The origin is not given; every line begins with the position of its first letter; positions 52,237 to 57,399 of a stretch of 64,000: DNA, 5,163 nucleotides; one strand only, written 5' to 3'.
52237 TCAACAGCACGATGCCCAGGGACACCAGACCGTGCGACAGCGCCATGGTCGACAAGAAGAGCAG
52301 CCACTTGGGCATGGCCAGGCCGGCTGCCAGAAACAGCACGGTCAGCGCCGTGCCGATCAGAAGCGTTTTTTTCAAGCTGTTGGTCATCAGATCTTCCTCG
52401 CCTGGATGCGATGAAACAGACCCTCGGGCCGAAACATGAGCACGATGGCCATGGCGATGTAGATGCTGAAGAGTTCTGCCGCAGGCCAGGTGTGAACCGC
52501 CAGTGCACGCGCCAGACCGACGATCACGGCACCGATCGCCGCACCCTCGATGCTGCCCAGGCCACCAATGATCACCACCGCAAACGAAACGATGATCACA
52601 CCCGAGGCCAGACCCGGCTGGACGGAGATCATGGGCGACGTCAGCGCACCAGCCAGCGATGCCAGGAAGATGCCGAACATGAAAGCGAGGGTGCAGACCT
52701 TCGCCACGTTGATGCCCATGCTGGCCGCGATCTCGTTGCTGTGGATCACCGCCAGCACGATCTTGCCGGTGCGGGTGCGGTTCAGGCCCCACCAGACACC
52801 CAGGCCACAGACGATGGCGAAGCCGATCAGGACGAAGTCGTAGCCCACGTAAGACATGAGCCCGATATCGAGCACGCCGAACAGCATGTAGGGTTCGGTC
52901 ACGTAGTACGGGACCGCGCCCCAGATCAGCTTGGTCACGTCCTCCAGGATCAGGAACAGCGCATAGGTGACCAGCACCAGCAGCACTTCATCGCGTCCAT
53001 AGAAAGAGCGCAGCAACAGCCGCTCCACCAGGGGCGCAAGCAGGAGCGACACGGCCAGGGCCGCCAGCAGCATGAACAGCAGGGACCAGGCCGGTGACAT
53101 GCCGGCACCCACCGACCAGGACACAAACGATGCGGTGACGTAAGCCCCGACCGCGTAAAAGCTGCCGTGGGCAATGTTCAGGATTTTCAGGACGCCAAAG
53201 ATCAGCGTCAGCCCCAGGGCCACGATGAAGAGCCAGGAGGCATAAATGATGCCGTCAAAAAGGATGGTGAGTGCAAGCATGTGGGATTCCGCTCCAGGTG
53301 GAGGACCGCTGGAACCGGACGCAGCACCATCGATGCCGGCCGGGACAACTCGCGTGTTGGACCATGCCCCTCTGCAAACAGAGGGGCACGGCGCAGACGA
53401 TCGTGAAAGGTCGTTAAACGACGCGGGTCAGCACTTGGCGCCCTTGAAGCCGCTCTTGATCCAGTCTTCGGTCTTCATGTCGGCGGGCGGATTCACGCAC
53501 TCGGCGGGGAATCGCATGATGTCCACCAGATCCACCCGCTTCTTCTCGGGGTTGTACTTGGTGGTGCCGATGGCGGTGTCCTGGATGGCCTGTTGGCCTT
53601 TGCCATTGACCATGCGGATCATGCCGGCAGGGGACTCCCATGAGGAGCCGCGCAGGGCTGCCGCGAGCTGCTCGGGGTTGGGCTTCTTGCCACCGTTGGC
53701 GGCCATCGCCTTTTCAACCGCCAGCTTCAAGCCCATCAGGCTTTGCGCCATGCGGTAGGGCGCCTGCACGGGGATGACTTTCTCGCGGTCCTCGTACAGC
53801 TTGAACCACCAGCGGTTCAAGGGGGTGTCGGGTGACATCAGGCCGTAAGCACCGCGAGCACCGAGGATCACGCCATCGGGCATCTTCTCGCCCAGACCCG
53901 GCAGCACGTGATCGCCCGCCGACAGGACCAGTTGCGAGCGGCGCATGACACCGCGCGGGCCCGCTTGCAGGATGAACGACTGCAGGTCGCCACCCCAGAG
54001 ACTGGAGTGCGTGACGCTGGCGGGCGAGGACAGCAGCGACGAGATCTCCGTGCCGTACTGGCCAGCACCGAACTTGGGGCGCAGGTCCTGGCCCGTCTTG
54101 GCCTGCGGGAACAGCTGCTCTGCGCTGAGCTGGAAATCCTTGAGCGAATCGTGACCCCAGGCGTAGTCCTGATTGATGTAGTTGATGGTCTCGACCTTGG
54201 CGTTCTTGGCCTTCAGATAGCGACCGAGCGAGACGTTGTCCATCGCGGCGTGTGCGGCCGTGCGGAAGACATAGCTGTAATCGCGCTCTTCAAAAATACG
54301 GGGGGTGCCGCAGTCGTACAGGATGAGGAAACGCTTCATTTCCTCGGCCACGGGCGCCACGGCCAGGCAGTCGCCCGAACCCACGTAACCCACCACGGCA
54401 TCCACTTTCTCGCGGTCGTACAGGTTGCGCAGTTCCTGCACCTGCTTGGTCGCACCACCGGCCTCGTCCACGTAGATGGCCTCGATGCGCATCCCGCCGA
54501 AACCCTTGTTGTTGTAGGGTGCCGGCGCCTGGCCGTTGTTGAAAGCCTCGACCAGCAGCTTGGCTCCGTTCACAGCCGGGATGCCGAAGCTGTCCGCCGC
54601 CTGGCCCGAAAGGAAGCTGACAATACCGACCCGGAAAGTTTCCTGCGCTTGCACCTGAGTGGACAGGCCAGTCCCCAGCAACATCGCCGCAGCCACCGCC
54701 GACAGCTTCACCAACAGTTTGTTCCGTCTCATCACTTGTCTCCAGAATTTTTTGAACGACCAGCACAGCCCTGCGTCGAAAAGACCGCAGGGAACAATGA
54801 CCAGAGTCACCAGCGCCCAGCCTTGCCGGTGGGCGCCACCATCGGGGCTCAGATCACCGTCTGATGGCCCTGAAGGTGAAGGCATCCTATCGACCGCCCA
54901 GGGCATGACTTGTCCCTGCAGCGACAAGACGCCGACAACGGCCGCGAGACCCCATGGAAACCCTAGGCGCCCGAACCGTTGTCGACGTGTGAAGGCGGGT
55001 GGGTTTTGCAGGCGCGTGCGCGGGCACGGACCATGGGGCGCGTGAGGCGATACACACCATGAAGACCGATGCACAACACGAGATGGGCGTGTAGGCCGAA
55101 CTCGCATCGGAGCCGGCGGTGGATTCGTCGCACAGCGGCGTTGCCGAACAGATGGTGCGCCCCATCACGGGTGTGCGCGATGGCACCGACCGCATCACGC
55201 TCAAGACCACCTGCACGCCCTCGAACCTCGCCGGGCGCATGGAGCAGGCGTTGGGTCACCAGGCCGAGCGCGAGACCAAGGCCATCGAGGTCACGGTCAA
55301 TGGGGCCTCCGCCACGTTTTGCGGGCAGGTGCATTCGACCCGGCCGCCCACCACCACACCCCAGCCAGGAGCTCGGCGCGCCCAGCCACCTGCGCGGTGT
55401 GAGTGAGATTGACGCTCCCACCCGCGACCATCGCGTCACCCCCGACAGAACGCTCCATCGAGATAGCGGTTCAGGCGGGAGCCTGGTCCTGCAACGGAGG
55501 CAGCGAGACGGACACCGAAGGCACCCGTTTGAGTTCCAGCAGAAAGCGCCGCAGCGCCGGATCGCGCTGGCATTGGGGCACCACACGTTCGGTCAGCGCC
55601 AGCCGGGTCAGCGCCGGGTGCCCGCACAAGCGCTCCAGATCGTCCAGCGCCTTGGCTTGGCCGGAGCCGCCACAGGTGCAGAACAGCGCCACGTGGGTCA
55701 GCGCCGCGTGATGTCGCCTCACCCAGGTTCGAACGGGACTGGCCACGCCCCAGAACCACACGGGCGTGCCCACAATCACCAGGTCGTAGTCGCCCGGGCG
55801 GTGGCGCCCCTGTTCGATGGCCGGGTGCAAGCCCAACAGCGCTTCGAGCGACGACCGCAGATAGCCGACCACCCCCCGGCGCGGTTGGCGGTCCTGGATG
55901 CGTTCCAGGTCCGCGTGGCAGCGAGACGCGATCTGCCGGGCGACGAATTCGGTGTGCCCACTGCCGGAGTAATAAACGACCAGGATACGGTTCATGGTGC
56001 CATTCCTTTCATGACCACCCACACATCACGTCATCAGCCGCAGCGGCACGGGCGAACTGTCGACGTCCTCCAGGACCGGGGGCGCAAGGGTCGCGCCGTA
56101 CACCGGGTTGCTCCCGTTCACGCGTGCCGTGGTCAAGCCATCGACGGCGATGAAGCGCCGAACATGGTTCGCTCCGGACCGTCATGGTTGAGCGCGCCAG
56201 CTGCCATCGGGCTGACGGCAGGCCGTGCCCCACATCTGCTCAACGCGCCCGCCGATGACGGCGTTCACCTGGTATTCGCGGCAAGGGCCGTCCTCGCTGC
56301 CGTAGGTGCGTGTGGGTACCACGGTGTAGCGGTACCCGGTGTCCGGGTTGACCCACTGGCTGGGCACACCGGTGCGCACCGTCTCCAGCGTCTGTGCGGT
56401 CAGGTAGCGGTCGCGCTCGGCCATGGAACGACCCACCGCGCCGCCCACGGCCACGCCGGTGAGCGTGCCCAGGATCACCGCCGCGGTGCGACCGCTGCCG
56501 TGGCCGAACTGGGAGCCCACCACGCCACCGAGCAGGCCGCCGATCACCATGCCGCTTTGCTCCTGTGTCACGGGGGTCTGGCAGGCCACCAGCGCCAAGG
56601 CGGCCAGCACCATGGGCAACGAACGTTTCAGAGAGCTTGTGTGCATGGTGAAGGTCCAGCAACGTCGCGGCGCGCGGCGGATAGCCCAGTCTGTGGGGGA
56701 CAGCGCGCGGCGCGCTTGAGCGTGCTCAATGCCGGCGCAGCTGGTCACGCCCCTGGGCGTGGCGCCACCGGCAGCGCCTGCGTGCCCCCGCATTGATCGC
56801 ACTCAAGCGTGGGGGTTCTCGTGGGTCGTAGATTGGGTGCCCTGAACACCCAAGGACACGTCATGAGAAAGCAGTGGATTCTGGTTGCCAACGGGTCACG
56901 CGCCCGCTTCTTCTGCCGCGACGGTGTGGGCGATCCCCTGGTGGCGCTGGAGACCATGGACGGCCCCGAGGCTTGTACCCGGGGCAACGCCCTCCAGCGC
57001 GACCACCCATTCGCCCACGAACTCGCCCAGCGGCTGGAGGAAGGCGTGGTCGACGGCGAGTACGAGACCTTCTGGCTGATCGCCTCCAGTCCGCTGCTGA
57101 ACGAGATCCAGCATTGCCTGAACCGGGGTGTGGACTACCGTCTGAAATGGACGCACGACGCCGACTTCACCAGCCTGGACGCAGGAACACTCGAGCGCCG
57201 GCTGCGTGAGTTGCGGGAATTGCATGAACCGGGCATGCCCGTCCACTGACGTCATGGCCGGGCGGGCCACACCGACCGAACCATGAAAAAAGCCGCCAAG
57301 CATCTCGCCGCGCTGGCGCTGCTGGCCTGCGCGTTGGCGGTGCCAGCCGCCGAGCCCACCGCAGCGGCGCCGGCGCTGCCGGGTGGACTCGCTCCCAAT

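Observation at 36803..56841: Three back-to-back pairs of FNR/ANR-type class II promoters define a hidden low-oxygen regulon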

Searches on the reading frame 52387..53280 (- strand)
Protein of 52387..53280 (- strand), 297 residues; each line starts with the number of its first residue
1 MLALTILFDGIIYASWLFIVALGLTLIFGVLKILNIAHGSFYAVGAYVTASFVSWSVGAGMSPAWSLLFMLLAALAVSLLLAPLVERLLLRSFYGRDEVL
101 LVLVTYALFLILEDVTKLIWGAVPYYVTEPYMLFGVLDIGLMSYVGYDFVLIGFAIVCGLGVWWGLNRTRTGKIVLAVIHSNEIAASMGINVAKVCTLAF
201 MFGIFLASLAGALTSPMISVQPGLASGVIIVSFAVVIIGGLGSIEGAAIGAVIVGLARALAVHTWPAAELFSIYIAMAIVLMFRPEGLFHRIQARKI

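Call 11: search_protein_families(library=pfam, proteins=[window:52387-53280:-])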
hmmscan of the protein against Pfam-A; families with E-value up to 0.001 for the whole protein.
window:52387-53280:- (297 aa): 1 family
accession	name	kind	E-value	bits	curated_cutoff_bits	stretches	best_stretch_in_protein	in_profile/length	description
PF02653.21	BPD_transp_2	-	2.5e-31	109.3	26.8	1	7-281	2-267/269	Branched-chain amino acid transport system / permease component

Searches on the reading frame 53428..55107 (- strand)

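Call 11: search_protein_families(library=pfam, proteins=[window:53428-55107:-])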
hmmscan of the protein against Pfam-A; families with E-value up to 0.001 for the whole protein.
window:53428-55107:- (559 aa): 3 families
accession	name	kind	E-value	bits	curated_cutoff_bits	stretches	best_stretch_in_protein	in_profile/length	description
PF13458.12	Peripla_BP_6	-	3.2e-43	149.1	31.7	1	158-516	2-338/343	Periplasmic binding protein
PF13433.12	Peripla_BP_5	-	1.3e-10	41.3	27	1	159-516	2-336/363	Periplasmic binding protein domain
PF01094.35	ANF_receptor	-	1.4e-05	24.8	25.4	1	203-299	20-115/353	Receptor family ligand binding region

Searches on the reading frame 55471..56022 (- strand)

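Call 11: search_protein_families(library=pfam, proteins=[window:55471-56022:-])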
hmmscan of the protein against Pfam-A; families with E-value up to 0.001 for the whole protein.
window:55471-56022:- (183 aa): 2 families
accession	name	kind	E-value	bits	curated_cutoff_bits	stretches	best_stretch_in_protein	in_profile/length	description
PF12682.12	Flavodoxin_4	-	1.2e-14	54.6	24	1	12-134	1-129/155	Flavodoxin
PF12724.12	Flavodoxin_5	-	3e-07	31.3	27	1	70-117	35-84/145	Flavodoxin domain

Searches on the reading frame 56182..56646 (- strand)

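Call 11: search_protein_families(library=pfam, proteins=[window:56182-56646:-])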
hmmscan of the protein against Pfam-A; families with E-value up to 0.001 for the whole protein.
window:56182-56646:- (154 aa): 2 families
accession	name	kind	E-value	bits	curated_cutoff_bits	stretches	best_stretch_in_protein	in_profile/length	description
PF16998.10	17kDa_Anti_2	-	4.6e-06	26.9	26.6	1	93-151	51-109/116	17 kDa outer membrane surface antigen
PF05433.20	Rick_17kDa_Anti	-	1.6e-05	25.2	24.2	1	32-72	2-43/43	Glycine zipper 2TM domain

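Call 55: search_protein_families(library=ncbifam, proteins=[window:56182-56646:-])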
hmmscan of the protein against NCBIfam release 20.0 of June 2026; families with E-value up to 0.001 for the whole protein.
window:56182-56646:- (154 aa): 2 families
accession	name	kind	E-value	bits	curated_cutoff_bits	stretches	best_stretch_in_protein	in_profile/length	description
NF008437.0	PRK11280.1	equivalog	7.1e-12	45.5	99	1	21-90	60-132/179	hypothetical protein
NF053611.1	YiaD_Gzip_OmpA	equivalog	4.7e-09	36.3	175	1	12-87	3-83/206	YiaD family glycine zipper/OmpA-like lipoprotein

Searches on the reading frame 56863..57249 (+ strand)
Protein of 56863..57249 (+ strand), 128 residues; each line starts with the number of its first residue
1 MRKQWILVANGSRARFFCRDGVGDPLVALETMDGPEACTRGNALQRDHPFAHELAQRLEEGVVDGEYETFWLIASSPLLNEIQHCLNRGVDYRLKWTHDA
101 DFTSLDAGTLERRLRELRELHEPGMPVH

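Call 11: search_protein_families(library=pfam, proteins=[window:56863-57249:+])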
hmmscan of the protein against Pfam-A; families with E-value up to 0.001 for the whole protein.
window:56863-57249:+ (128 aa): 2 families
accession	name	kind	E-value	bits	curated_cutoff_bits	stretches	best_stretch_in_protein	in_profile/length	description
PF10116.14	Host_attach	-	8.1e-17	62.5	26.7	2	45-114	69-138/138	Protein required for attachment to host cells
PF18856.6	baeRF_family12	-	6.7e-13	49.8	27.7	1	46-114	70-138/138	Bacterial archaeo-eukaryotic release factor family 12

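Call 25: find_related_loci(query=window:56863-57249:+, collection=genome_contigs, flank=3000)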
Query window:56863-57249:+ (128 aa) in genome_contigs; peptide patterns used: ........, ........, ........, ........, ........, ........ (x = any residue, [..] = any of these).
94 stretches matched a pattern; 4 encode a relative of the query (tblastn E <= 1e-3); 4 distinct loci.
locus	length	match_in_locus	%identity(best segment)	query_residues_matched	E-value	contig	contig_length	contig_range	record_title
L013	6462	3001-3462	64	1-127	1e-58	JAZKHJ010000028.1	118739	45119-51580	MAG: Pseudomonadota bacterium isolate DC_SW_03_SPN07022020-bin004_1 DCSW031SPN_B004_1_000000000028, whole genome shotgun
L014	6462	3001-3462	63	1-127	6e-57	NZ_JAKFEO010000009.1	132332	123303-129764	MAG: Hydrogenophaga sp. isolate LC075 contig-124_104, whole genome shotgun sequence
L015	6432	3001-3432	57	1-117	2e-48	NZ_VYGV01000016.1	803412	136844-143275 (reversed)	Hydrogenophaga aromaticivorans strain D2P1 NODE_2_length_803412_cov_23.837104, whole genome shotgun sequence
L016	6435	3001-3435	56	1-118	9e-48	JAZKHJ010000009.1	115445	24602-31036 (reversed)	MAG: Pseudomonadota bacterium isolate DC_SW_03_SPN07022020-bin004_1 DCSW031SPN_B004_1_000000000009, whole genome shotgun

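Call 55: search_protein_families(library=ncbifam, proteins=[window:56863-57249:+])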
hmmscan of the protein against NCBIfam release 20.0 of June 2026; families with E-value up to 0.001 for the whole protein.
window:56863-57249:+ (128 aa): 0 families

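Call 82: search_solved_structures(query=window:56863-57249:+, max_evalue=10)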
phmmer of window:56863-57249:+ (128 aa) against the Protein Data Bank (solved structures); distinct sequences matched with E-value up to 10: 4.
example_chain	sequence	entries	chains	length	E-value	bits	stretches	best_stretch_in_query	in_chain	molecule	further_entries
3rri_A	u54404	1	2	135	0.068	16.5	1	43-84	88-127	Glyoxalase/bleomycin resistance protein/dioxygenase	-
3b5o_A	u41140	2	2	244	0.099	15.9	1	54-126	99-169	CADD-like protein of unknown function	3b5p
9slr_A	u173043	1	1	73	0.36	14.1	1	15-43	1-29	Superfamily Pmag-02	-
5hxv_A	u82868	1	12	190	0.8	13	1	60-104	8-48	Endo-1,4-beta-xylanase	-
